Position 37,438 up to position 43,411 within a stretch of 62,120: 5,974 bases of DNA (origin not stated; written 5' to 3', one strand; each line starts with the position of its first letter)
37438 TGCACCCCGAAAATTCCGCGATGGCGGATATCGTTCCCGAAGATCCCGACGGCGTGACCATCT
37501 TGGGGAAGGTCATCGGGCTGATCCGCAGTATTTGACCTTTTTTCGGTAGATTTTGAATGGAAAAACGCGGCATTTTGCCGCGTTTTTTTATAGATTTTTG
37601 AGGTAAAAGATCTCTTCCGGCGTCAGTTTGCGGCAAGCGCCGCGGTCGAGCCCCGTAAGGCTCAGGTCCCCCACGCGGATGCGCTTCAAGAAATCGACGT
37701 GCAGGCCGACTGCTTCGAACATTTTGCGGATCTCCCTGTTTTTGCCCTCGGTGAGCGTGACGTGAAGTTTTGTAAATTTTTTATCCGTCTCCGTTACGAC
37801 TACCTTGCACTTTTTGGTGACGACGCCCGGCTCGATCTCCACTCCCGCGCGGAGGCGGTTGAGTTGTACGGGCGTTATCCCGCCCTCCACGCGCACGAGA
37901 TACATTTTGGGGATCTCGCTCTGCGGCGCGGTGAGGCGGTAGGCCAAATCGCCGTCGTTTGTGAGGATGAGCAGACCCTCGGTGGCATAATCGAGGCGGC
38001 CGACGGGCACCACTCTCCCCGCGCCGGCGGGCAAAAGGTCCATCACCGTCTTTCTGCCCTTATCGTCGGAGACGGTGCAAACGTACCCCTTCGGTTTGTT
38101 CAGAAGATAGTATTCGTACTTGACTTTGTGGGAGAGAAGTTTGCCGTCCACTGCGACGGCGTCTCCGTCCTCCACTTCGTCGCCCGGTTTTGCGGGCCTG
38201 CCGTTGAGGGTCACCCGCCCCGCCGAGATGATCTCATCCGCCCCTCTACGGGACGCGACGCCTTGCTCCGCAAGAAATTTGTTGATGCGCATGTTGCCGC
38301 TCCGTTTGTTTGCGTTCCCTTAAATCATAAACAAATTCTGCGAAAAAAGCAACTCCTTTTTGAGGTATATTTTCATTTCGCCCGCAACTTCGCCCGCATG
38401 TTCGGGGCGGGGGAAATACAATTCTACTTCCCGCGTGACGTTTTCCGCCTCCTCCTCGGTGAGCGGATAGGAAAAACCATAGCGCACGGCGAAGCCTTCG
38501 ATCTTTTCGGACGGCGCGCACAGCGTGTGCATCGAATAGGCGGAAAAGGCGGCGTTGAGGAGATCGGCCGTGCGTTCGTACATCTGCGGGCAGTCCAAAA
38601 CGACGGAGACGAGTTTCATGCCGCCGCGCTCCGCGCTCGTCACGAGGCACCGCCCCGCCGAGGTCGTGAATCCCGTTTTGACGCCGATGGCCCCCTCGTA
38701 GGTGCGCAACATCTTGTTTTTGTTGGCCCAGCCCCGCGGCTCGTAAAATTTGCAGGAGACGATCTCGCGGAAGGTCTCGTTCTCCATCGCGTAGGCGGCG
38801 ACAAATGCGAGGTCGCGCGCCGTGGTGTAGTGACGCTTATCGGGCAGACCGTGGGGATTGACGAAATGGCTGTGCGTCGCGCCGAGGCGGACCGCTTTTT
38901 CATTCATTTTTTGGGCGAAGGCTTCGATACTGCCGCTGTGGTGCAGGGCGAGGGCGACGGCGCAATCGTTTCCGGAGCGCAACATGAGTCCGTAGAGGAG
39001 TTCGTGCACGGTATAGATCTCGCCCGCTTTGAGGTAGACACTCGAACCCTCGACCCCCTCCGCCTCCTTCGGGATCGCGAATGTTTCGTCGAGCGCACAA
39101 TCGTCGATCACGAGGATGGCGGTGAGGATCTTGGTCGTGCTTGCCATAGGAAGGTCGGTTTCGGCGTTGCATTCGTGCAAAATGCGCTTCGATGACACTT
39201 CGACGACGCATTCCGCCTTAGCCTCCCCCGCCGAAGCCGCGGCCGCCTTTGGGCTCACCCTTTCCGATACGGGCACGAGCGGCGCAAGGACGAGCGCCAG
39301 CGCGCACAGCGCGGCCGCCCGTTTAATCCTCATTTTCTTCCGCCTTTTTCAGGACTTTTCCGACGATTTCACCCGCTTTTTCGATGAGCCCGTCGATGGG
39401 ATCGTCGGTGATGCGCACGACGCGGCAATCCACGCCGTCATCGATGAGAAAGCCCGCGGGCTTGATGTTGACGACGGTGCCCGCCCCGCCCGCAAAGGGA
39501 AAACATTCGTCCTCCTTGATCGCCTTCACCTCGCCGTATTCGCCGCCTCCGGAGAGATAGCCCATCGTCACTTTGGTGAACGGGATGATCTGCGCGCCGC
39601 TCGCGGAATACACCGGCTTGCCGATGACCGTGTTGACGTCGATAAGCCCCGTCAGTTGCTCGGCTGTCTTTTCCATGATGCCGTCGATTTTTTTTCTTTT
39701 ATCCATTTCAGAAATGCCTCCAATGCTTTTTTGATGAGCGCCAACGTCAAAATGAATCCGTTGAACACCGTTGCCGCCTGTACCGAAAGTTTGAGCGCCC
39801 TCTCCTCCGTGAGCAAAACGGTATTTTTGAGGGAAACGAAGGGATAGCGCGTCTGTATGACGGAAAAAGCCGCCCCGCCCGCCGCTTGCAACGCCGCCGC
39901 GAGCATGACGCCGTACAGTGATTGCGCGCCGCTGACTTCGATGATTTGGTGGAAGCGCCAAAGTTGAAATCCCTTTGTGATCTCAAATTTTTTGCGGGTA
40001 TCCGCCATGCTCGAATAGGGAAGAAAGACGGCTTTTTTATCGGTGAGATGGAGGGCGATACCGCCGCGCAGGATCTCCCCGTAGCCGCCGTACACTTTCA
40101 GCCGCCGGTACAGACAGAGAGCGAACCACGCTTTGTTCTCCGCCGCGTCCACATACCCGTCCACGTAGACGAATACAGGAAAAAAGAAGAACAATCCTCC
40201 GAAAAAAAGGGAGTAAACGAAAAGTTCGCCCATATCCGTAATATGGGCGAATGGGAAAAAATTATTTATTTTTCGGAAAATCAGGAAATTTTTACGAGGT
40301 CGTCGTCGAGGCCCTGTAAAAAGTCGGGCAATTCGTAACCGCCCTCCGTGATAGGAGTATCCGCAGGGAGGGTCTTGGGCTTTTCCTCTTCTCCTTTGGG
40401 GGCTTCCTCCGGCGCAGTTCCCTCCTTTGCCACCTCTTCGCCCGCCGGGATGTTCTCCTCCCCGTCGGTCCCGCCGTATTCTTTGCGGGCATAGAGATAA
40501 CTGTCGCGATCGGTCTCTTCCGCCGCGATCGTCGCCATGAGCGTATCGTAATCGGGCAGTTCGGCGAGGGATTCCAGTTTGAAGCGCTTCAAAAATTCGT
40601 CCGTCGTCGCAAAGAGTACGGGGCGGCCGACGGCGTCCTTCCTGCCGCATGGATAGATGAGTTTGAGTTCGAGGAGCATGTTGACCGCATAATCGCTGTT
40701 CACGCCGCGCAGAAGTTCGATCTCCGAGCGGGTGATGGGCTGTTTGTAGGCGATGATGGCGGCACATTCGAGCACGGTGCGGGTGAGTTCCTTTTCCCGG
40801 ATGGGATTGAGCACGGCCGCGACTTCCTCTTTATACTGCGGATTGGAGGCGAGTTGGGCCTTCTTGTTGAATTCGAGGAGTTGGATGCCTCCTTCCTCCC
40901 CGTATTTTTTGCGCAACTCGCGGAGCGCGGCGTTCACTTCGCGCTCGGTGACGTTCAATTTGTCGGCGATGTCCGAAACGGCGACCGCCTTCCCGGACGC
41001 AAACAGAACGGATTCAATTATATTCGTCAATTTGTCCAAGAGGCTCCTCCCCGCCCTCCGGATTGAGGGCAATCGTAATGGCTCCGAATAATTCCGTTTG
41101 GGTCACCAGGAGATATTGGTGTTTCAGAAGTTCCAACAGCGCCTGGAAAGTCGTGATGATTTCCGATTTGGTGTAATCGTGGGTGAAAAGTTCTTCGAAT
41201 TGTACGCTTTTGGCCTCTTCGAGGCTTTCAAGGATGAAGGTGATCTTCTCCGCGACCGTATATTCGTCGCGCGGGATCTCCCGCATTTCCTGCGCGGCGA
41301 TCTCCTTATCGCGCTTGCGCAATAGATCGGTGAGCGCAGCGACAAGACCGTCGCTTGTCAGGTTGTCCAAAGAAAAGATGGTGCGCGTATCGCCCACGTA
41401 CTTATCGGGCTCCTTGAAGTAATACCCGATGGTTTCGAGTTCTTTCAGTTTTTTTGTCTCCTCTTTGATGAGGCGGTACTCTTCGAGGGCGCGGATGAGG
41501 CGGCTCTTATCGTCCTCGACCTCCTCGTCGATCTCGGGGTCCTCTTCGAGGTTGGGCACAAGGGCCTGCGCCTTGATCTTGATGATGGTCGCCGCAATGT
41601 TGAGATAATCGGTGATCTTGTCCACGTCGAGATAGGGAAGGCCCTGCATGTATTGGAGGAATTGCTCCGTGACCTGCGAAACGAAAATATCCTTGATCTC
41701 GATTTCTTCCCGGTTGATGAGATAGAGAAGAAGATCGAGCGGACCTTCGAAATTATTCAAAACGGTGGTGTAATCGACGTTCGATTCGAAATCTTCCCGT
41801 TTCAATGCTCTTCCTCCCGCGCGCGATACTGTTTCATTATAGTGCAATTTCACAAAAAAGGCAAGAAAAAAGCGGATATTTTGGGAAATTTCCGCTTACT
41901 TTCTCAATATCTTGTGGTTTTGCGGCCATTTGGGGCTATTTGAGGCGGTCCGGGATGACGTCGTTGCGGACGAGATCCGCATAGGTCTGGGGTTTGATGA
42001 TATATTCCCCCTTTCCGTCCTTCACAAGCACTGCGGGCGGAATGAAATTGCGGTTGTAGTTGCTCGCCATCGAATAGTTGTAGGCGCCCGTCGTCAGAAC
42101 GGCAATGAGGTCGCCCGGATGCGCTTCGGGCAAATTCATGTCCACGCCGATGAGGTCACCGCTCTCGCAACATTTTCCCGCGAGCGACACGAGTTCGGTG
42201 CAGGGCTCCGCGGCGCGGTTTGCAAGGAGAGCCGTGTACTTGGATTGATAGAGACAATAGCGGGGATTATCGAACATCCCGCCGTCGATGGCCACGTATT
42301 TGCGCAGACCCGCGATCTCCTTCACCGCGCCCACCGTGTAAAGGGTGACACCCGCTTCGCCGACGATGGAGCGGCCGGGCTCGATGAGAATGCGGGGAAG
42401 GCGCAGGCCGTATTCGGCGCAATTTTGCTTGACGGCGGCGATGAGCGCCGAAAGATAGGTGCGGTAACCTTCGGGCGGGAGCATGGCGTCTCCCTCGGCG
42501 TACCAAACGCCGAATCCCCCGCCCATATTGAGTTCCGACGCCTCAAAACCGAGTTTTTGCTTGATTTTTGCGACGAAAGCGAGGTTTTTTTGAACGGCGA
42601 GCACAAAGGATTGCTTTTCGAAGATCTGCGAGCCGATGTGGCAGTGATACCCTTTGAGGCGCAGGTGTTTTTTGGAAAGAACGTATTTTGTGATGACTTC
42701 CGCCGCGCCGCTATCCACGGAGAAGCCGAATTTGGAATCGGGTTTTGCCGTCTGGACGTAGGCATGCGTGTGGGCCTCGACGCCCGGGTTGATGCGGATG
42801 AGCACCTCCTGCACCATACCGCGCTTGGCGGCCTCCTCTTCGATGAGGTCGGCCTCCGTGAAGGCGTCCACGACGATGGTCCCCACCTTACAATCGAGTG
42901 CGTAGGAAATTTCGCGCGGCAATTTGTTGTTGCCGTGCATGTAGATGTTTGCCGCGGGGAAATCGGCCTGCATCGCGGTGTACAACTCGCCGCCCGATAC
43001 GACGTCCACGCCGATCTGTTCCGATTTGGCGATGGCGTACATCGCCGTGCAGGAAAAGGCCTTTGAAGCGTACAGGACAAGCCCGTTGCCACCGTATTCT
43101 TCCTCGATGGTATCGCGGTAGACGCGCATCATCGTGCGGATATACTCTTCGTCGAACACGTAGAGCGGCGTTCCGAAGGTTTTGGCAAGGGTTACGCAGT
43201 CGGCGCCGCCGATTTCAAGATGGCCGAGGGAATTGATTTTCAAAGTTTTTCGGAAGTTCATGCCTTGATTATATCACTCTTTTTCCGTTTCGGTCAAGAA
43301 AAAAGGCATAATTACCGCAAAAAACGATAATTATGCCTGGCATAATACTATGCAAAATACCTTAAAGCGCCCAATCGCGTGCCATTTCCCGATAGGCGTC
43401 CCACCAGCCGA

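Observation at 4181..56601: Six copies of a conserved ~28-nt AT-rich composite-palindrome motif (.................-N4-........), each co-oriented with the local genes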

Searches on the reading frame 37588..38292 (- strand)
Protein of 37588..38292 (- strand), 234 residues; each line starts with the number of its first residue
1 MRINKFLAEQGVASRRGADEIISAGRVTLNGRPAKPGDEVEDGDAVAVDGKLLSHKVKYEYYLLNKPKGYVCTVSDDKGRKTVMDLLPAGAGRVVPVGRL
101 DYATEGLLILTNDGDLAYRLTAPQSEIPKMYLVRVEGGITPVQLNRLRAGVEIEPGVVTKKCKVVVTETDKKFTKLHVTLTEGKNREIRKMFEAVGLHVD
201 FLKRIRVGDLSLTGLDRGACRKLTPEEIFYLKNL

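Call 47: search_protein_families(library=pfam, proteins=[window:37588-38292:-], max_evalue=0.01)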
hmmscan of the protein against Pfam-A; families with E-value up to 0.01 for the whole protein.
window:37588-38292:- (234 aa): 2 families
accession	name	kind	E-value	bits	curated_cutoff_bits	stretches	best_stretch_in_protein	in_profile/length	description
PF00849.27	PseudoU_synth_2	-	2.1e-22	80.4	26.8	1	61-194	2-152/152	RNA pseudouridylate synthase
PF01479.30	S4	-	2.5e-13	50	22.8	1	1-46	1-48/48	S4 domain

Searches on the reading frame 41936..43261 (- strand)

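Call 27: search_protein_families(library=pfam, proteins=[window:41936-43261:-])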
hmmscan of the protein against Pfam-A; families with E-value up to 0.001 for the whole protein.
window:41936-43261:- (441 aa): 2 families
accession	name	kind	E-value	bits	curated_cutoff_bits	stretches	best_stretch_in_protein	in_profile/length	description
PF02784.22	Orn_Arg_deC_N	-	3.5e-53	181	23.4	1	53-300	12-246/247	Pyridoxal-dependent decarboxylase, pyridoxal binding domain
PF00278.28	Orn_DAP_Arg_deC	-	2e-16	60.5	23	1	119-392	5-95/95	Pyridoxal-dependent decarboxylase, C-terminal sheet domain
